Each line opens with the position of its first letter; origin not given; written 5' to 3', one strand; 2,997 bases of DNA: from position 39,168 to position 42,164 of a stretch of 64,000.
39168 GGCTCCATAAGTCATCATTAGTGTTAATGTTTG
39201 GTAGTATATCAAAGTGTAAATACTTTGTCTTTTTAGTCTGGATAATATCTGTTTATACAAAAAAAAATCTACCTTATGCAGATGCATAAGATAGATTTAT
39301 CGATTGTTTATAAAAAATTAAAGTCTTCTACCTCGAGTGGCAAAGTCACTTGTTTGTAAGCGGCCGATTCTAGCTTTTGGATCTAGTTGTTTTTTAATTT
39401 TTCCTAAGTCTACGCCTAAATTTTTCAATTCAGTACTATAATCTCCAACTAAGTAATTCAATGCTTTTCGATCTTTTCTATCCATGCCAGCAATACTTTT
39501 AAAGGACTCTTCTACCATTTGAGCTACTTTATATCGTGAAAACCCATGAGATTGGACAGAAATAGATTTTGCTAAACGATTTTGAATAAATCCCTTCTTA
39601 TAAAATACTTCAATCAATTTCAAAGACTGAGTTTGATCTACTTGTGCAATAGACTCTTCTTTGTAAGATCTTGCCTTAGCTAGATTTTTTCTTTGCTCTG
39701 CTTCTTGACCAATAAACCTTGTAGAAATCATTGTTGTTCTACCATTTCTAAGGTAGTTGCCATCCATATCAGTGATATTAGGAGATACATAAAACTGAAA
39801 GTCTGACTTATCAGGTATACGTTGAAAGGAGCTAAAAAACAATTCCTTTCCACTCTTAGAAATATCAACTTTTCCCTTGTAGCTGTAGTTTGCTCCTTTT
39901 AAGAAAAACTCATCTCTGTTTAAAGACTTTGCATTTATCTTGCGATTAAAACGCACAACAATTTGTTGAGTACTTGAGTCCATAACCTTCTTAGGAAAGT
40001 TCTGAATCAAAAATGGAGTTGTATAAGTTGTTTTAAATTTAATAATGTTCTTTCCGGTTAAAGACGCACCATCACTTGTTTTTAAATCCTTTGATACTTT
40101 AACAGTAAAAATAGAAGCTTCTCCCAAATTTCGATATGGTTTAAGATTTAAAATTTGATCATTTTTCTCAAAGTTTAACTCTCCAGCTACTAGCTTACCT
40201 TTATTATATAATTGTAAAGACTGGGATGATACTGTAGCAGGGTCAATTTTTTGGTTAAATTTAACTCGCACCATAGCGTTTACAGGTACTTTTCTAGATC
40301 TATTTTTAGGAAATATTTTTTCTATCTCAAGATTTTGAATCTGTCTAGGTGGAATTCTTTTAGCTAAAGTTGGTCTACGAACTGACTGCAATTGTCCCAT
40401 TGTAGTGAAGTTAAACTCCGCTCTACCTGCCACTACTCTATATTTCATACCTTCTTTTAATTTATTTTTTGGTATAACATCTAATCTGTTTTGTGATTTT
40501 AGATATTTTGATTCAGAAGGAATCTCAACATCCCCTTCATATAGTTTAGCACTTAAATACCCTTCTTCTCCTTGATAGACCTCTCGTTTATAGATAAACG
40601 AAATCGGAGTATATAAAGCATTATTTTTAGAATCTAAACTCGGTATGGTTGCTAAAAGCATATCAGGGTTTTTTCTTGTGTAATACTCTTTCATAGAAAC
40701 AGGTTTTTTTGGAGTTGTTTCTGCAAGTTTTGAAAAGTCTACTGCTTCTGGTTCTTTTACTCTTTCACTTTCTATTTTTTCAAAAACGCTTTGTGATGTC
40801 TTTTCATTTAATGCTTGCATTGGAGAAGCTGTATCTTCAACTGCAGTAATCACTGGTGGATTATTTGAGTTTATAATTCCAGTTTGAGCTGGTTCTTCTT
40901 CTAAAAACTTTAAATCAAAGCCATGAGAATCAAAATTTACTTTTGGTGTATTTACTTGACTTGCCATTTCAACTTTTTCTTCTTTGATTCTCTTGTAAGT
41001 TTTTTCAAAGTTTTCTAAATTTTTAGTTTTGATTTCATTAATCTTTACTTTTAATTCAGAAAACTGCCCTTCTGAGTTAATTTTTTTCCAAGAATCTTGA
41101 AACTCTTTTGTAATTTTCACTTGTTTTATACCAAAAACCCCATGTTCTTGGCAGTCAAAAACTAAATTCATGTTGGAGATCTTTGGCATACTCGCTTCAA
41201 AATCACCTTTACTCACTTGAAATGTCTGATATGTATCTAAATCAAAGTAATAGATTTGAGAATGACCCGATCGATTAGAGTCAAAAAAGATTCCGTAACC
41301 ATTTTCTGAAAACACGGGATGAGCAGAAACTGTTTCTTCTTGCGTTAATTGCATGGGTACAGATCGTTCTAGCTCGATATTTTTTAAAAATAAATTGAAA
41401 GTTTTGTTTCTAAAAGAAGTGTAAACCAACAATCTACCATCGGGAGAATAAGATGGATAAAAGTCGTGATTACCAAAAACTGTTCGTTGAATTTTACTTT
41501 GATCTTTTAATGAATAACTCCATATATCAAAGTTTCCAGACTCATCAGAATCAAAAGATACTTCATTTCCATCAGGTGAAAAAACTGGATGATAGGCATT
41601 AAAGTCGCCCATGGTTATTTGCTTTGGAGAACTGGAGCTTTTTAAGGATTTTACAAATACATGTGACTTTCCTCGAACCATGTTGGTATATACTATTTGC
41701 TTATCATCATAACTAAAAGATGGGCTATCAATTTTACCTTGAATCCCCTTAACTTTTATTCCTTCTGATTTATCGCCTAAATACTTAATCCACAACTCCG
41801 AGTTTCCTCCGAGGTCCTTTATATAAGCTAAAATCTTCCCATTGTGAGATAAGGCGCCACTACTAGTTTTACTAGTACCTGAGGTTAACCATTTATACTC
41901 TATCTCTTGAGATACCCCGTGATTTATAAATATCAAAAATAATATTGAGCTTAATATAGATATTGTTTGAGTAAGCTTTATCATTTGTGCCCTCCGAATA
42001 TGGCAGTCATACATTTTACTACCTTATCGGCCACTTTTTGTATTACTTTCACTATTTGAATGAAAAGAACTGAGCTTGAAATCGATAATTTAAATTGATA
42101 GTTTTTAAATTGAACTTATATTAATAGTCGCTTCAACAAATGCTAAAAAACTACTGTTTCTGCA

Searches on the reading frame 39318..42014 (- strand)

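Call 83: search_protein_families(library=ncbifam, proteins=[window:39318-42014:-], max_evalue=1e-10)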
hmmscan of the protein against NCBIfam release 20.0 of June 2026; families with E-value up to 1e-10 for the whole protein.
window:39318-42014:- (898 aa): 3 families
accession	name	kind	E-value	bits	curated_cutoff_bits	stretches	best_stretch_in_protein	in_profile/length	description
TIGR02800.1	propeller_TolB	equivalog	4.1e-33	114.9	343.15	1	52-278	195-416/418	Tol-Pal system beta propeller repeat protein TolB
NF002183.0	PRK01029.1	equivalog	1.4e-20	73.7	405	1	54-210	237-399/429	Tol-Pal system protein TolB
NF053518.1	DipepPtdsDpp5Prph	equivalog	1.8e-12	46.6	900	0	159-290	224-360/655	dipeptidyl-peptidase Dpp5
